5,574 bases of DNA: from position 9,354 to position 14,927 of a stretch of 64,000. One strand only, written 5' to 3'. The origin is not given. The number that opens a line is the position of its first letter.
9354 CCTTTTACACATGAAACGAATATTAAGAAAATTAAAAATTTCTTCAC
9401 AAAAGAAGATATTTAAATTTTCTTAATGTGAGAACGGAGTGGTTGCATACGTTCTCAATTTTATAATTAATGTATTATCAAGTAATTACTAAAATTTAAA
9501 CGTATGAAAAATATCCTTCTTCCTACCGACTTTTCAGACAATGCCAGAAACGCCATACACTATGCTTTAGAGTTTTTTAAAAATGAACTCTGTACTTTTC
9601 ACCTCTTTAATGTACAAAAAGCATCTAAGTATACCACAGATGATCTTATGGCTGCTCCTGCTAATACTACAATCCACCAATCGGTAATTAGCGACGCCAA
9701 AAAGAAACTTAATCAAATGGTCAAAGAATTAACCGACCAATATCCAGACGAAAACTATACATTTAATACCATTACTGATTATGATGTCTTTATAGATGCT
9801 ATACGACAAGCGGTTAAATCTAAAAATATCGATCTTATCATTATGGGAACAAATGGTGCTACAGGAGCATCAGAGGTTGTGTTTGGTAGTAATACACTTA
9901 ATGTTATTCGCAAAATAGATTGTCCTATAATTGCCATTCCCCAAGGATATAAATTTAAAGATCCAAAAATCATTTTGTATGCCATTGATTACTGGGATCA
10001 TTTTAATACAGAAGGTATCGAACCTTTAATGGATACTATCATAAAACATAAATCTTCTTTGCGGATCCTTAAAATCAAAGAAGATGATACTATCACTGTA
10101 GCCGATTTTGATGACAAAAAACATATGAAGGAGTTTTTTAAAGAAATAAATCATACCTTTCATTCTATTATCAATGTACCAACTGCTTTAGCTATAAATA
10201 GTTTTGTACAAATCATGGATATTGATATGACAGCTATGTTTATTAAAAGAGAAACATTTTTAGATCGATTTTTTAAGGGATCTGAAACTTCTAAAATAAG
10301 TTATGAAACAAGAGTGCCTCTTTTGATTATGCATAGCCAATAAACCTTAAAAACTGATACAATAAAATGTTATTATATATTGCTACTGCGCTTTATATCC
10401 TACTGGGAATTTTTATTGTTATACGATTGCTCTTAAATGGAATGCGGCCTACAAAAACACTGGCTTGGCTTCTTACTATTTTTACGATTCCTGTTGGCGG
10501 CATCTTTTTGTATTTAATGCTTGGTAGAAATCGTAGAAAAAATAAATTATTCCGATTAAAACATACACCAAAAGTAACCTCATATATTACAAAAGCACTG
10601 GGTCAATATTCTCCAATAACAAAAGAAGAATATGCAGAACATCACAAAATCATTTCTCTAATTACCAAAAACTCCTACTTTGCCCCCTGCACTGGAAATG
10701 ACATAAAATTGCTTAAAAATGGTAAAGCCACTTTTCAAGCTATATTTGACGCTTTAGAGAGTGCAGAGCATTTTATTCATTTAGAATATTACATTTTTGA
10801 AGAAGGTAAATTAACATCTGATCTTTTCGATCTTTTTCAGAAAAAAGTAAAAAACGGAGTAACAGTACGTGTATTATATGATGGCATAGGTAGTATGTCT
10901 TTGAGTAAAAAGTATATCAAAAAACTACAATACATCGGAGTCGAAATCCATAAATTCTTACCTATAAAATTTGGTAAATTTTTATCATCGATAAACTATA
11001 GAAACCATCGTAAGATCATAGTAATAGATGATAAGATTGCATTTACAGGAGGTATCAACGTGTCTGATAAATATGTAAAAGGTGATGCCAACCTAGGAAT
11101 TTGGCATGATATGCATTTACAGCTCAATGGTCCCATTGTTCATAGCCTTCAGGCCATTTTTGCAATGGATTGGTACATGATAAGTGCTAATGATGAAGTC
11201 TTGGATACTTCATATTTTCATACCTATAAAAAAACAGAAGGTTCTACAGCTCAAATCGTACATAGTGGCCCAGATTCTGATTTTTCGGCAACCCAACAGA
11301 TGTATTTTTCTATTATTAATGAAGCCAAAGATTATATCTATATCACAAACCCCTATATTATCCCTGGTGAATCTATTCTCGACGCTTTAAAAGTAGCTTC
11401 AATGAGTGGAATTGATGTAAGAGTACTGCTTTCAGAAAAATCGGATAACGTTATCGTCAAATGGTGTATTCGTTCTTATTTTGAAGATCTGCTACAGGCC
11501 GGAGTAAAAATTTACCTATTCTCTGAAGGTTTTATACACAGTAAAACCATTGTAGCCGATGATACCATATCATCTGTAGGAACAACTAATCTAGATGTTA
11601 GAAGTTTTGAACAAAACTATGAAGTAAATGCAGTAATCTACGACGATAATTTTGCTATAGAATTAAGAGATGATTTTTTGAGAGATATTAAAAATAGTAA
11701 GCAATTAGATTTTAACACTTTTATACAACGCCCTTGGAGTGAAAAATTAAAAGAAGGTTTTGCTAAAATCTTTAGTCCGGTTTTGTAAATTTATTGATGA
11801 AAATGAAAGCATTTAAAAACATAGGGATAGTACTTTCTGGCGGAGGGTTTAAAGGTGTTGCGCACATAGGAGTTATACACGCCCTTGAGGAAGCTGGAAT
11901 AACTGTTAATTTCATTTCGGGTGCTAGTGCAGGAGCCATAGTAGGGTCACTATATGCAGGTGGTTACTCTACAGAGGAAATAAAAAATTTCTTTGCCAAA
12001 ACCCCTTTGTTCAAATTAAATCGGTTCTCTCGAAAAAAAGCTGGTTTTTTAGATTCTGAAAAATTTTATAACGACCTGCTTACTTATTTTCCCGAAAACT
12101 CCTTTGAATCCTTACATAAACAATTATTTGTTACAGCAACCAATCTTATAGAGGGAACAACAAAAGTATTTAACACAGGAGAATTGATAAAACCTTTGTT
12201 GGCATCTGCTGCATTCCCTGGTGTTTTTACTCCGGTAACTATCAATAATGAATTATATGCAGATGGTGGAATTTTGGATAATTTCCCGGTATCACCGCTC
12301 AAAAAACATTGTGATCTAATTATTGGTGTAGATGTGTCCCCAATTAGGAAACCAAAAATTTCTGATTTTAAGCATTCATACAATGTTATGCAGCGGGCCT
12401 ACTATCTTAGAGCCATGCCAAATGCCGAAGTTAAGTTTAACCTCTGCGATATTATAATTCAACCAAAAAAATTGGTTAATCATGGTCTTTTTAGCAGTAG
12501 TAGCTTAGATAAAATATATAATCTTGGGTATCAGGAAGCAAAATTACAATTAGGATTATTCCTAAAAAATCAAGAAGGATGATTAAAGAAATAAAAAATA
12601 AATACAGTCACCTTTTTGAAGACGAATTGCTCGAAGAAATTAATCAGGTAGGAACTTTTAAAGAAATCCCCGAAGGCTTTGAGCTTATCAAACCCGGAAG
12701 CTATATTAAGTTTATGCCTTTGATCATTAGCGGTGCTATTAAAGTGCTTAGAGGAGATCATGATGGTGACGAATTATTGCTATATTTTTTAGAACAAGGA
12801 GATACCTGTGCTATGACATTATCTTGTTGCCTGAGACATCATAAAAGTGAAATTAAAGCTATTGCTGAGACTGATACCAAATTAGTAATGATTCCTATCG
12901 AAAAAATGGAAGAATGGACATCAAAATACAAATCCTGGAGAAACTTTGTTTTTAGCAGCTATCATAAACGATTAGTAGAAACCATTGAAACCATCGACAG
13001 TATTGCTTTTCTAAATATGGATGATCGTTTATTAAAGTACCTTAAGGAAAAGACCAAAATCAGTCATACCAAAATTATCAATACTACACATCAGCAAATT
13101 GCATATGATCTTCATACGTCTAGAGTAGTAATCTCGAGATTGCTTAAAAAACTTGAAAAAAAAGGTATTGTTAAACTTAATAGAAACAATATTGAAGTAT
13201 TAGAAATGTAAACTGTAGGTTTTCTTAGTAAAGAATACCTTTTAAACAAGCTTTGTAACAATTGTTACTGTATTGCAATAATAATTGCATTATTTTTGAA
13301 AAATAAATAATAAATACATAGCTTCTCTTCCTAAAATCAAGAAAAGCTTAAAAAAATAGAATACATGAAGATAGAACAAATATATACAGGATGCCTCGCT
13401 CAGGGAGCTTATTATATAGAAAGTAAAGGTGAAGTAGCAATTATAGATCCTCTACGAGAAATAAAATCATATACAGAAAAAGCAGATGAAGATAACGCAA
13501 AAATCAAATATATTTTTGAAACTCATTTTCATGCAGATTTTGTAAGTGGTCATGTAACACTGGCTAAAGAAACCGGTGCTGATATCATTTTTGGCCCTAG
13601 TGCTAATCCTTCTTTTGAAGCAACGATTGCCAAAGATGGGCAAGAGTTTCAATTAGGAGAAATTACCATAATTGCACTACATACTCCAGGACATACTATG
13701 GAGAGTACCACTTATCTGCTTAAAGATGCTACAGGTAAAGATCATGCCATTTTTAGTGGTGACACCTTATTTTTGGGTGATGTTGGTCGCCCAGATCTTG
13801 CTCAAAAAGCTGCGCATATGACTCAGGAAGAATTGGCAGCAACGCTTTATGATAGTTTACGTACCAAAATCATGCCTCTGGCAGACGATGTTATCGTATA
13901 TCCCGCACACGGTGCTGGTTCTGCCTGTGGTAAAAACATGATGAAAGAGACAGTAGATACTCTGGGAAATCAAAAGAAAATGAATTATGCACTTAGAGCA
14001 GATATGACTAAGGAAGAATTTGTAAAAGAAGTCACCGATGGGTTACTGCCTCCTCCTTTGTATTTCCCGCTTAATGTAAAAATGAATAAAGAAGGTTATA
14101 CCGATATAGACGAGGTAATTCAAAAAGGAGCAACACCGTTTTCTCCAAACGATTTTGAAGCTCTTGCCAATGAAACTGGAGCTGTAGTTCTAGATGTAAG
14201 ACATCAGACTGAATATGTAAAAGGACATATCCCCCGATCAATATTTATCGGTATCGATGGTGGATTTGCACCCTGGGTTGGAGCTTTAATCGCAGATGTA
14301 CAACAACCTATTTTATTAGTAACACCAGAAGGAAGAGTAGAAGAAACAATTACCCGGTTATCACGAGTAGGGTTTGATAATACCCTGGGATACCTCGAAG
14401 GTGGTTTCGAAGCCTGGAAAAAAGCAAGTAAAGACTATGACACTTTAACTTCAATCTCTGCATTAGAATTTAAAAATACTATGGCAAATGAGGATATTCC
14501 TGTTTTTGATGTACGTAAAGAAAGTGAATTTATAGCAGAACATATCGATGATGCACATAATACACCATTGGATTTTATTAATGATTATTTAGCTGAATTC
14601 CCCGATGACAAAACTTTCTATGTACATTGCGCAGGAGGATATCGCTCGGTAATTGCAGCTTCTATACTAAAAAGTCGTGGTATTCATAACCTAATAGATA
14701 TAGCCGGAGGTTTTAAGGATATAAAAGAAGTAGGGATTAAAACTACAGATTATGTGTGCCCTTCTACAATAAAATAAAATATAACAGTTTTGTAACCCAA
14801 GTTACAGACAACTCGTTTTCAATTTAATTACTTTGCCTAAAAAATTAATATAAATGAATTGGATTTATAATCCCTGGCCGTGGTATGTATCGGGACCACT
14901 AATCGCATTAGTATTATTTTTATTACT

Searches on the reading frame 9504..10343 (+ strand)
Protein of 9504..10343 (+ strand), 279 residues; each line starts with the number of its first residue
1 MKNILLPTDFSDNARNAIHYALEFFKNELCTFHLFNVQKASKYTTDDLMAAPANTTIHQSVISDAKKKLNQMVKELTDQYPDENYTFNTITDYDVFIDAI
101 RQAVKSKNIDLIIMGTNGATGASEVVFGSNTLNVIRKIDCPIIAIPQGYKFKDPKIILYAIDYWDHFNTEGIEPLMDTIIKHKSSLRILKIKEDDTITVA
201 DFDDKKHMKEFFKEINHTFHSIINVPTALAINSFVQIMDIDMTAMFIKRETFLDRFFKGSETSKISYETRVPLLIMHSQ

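Call 13: search_protein_families(library=pfam, proteins=[window:9504-10343:+], max_evalue=0.001)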
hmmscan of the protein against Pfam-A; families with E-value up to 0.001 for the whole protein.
window:9504-10343:+ (279 aa): 1 family
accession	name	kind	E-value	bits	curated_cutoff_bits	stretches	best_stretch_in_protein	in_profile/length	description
PF00582.32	Usp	-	1.1e-24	88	24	1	1-145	1-140/141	Universal stress protein family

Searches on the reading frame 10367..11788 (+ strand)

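Call 16: search_protein_families(library=pfam, proteins=[window:10367-11788:+], max_evalue=0.001)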
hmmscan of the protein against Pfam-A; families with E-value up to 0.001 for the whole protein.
window:10367-11788:+ (473 aa): 3 families
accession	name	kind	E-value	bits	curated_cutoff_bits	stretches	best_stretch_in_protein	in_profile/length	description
PF13091.12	PLDc_2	-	8.1e-47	158.8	27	2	315-440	3-131/132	PLD-like domain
PF00614.28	PLDc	-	1.8e-13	50.3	21.9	2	211-235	3-27/28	Phospholipase D Active site motif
PF13396.11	PLDc_N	-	2.8e-07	30.8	23.3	1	13-54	2-42/42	Phospholipase_D-nuclease N-terminal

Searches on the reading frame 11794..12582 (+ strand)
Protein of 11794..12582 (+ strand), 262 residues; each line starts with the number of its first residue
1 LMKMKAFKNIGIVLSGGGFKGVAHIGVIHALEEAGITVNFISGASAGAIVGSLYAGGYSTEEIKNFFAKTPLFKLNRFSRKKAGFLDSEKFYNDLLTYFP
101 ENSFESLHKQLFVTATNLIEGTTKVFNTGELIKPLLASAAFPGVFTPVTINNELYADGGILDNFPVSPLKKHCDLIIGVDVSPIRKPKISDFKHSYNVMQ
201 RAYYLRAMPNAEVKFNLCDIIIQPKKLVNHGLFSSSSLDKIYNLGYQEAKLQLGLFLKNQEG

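Call 16: search_protein_families(library=pfam, proteins=[window:11794-12582:+], max_evalue=0.001)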
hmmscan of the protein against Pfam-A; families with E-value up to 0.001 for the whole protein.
window:11794-12582:+ (262 aa): 1 family
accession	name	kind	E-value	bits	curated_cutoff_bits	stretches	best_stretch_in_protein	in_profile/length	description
PF01734.28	Patatin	-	1.2e-36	127.2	27.7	1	12-169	1-190/191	Patatin-like phospholipase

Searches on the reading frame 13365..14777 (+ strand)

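Call 16: search_protein_families(library=pfam, proteins=[window:13365-14777:+], max_evalue=0.001)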
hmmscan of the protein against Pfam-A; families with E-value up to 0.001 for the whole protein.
window:13365-14777:+ (470 aa): 2 families
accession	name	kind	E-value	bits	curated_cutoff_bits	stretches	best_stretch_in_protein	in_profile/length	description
PF00581.25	Rhodanese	-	1.1e-29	103.3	22.2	2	260-354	1-102/102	Rhodanese-like domain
PF00753.33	Lactamase_B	-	1.3e-12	48.6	22.7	1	14-182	7-196/196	Metallo-beta-lactamase superfamily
